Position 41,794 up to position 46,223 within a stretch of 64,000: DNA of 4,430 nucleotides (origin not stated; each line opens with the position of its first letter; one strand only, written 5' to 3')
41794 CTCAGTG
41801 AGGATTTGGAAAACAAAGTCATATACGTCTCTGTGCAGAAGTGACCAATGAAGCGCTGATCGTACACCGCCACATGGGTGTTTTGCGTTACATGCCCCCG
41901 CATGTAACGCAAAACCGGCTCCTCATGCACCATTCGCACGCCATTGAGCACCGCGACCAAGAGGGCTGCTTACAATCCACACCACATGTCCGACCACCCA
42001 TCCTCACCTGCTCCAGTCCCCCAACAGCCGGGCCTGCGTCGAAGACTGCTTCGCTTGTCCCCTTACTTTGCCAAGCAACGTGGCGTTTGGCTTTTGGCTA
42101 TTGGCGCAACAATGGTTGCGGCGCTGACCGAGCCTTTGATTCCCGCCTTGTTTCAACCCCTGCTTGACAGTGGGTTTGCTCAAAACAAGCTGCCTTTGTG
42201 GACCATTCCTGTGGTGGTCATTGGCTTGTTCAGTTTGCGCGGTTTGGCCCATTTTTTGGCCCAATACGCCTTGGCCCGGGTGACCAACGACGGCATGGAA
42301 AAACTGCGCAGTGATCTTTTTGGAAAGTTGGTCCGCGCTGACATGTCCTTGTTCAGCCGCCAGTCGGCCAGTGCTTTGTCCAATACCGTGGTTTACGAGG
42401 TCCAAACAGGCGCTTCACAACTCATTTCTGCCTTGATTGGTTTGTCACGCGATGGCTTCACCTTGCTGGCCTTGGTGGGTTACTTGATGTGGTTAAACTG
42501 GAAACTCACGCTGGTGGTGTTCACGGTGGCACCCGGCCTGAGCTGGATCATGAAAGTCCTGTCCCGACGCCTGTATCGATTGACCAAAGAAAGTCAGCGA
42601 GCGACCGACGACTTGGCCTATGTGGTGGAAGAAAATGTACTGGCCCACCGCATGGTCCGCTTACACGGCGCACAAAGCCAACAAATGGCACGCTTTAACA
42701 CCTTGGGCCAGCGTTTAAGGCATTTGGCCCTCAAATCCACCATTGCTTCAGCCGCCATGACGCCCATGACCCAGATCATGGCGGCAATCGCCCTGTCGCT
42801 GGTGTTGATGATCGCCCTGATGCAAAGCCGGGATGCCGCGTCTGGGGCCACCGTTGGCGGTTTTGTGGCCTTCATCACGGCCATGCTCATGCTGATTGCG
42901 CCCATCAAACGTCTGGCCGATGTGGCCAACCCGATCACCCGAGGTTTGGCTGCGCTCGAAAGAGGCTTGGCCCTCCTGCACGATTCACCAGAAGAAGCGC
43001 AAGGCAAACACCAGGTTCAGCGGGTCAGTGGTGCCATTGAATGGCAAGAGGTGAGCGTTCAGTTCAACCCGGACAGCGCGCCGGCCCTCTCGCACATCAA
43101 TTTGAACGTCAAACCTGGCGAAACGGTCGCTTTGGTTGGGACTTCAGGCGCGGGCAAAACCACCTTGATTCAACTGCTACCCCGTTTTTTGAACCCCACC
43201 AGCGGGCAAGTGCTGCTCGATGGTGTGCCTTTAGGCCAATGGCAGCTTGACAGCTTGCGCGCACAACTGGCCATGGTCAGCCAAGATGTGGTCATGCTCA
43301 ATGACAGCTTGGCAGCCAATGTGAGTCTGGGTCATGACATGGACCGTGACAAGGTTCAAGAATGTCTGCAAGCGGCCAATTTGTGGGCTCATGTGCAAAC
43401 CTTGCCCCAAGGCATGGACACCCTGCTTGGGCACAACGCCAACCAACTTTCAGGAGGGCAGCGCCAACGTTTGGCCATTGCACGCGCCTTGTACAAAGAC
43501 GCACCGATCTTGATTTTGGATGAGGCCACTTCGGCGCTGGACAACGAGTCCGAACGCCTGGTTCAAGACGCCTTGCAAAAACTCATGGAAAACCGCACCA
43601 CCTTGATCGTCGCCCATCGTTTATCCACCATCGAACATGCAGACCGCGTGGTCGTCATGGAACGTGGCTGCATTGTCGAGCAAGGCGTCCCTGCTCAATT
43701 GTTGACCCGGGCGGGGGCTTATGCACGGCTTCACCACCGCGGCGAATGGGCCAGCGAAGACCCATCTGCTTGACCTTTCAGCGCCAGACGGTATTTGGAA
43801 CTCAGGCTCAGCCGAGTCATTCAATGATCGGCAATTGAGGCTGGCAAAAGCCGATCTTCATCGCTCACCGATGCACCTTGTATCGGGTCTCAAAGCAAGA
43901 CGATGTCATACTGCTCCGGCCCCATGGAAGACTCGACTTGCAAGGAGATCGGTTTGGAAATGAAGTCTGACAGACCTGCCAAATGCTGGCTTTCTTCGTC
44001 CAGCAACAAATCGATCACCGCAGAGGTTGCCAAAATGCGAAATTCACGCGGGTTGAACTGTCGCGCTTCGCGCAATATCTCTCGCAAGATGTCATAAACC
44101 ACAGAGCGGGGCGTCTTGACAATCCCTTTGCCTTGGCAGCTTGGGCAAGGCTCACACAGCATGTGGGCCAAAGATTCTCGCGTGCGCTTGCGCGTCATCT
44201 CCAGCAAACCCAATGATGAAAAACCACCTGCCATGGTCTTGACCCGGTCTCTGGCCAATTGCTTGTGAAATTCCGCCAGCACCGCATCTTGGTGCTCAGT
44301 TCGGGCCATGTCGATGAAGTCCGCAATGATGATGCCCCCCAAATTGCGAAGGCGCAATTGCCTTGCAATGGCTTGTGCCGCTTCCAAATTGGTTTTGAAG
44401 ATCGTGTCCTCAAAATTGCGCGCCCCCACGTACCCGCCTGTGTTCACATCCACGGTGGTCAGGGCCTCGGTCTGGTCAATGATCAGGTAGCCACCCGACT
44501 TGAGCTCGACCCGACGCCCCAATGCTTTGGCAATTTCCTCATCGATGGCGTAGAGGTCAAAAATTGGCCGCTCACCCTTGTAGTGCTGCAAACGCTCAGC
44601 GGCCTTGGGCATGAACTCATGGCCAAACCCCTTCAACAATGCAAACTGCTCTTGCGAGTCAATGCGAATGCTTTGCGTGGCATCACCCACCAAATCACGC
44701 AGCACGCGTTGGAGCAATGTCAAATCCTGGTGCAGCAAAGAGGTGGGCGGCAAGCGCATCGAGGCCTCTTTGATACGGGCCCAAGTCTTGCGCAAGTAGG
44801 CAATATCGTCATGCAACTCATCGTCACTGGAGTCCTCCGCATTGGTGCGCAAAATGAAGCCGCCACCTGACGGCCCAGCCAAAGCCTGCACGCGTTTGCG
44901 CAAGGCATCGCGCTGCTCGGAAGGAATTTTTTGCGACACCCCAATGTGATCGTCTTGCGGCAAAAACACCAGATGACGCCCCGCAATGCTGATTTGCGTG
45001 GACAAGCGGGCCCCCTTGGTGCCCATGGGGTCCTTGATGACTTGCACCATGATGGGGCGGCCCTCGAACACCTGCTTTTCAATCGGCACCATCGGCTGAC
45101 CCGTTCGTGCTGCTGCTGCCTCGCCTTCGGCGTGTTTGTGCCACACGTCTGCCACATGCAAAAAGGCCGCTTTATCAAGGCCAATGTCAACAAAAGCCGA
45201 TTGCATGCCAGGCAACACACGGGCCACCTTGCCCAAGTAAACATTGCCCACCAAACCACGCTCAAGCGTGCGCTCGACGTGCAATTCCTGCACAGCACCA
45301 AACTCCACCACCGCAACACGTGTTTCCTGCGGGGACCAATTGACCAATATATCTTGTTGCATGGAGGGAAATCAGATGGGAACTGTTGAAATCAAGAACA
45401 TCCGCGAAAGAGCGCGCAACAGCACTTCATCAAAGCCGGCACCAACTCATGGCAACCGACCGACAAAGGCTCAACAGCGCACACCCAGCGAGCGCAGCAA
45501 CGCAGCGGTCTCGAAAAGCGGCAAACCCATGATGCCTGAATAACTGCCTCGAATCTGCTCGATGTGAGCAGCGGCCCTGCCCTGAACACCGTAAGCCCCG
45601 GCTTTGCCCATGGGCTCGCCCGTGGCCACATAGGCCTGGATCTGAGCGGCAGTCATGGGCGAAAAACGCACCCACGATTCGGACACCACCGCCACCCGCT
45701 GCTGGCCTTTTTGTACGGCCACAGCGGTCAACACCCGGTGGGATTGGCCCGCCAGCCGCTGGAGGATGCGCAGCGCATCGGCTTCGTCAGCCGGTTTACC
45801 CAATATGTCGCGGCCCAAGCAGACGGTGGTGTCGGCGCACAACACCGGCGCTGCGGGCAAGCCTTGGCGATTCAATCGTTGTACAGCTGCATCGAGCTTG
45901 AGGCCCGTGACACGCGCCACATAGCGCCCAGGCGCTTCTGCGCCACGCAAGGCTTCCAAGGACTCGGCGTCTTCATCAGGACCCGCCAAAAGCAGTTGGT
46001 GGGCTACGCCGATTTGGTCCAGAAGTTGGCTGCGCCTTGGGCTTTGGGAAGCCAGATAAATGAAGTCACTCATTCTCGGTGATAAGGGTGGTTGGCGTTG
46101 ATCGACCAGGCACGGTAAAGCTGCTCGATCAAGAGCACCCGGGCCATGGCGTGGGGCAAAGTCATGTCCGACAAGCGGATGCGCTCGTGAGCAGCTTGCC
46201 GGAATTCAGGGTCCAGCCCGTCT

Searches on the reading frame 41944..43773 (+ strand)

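Call 61: search_protein_families(library=pfam, proteins=[window:41944-43773:+], max_evalue=0.00001)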
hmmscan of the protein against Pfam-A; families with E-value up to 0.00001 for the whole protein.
window:41944-43773:+ (609 aa): 3 families
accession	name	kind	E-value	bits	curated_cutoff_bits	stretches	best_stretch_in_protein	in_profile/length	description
PF00664.28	ABC_membrane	-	2.5e-34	119.7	28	1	50-320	2-273/274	ABC transporter transmembrane region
PF00005.33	ABC_tran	-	1.2e-33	117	25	1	382-530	1-137/137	ABC transporter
PF02463.25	SMC_N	-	6.5e-10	39.2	40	1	483-572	135-211/220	RecF/RecN/SMC N terminal domain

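Call 62: search_protein_families(library=ncbifam, proteins=[window:41944-43773:+], max_evalue=0.00001)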
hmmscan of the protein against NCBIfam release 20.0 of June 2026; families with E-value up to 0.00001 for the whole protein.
window:41944-43773:+ (609 aa): 187 families (the best 25 are shown)
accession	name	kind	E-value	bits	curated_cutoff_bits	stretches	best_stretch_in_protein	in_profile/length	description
TIGR02203.1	MsbA_lipidA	equivalog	1.4e-196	654.4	602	1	37-598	4-567/572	lipid A export permease/ATP-binding protein MsbA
NF008381.0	PRK11176.1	equivalog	2.1e-143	478.8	867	1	36-598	14-577/582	lipid A ABC transporter ATP-binding protein/permease MsbA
NF045513.1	HepA_fam_ABC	equivalog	3.3e-112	375.9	725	1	84-597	93-606/610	heterocyst formation ABC transporter subunit HepA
TIGR02204.1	MsbA_rel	hypoth_equivalog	4.9e-110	368.9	780.4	1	33-597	4-572/576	ABC transporter, permease/ATP-binding protein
TIGR00958.1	3a01208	subfamily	1e-98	331.5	874.6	1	31-596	145-710/711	antigen peptide transporter 2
TIGR03797.1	NHLM_micro_ABC2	equivalog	7.1e-94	315.6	709.4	1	50-599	138-684/686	NHLP bacteriocin export ABC transporter permease/ATPase subunit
NF010178.0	PRK13657.1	equivalog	1.6e-93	314.2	733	1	42-605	14-575/588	glucan ABC transporter ATP-binding protein/ permease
TIGR01846.1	type_I_sec_HlyB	subfamily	6.3e-83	279.3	725.55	1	40-599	132-691/694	type I secretion system permease/ATPase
TIGR03796.1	NHLM_micro_ABC1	equivalog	5.6e-82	276.1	853.3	1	42-596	149-708/710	NHLP family bacteriocin export ABC transporter peptidase/permease/ATPase subunit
NF052233.1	CphA_assoc_ABC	equivalog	2.5e-81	274.1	880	1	29-598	166-741/766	cyanophycin metabolism-associated ABC transporter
TIGR03375.1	type_I_sec_LssB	subfamily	1.9e-78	264.4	693.1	1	122-588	225-690/696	type I secretion system permease/ATPase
TIGR01192.1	chvA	subfamily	4.7e-76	256.6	585.4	1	41-606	13-576/585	glucan export ABC transporter ATP-binding protein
TIGR02857.1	CydD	equivalog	5.1e-75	253.4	435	1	74-572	34-529/529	thiol reductant ABC exporter subunit CydD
NF008056.1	PRK10790.1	equivalog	7.9e-75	252.5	746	1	35-597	11-572/584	SmdB family multidrug efflux ABC transporter permease/ATP-binding protein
NF050066.1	LPSTprtrPglK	equivalog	9e-72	242.2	1000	1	90-575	77-558/558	BC-type lipopolysaccharide transporter PglK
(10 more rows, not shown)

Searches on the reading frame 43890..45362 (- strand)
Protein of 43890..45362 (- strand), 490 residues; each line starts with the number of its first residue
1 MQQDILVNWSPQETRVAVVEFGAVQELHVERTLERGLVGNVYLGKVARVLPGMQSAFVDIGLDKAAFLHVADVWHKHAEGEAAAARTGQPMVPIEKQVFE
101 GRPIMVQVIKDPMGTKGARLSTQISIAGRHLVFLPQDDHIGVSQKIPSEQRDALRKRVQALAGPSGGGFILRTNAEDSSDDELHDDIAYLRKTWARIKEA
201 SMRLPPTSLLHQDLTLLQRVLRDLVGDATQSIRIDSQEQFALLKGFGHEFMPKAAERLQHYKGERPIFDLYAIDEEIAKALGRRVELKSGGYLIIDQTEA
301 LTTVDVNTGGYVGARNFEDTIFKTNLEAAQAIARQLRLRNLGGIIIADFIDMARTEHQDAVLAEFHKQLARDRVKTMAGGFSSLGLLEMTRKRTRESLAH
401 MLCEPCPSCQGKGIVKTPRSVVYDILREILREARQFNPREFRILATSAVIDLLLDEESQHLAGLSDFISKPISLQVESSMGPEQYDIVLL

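Call 61: search_protein_families(library=pfam, proteins=[window:43890-45362:-], max_evalue=0.00001)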
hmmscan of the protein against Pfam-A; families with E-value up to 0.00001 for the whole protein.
window:43890-45362:- (490 aa): 2 families
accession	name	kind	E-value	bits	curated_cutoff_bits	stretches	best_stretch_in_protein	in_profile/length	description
PF10150.14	RNase_E_G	-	1.7e-99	333.1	25.5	1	125-394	1-270/270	Ribonuclease E/G family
PF20833.2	RNase_E_G_Thio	-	2.3e-09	37.7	26.8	1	405-487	1-83/86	RNase E/G, Thioredoxin-like domain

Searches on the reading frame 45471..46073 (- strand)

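Call 61: search_protein_families(library=pfam, proteins=[window:45471-46073:-], max_evalue=0.00001)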
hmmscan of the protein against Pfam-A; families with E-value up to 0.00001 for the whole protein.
window:45471-46073:- (200 aa): 1 family
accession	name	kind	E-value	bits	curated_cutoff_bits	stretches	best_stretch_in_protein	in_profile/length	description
PF02545.19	Maf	-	1.5e-53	181.7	27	1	5-195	2-186/187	Maf-like protein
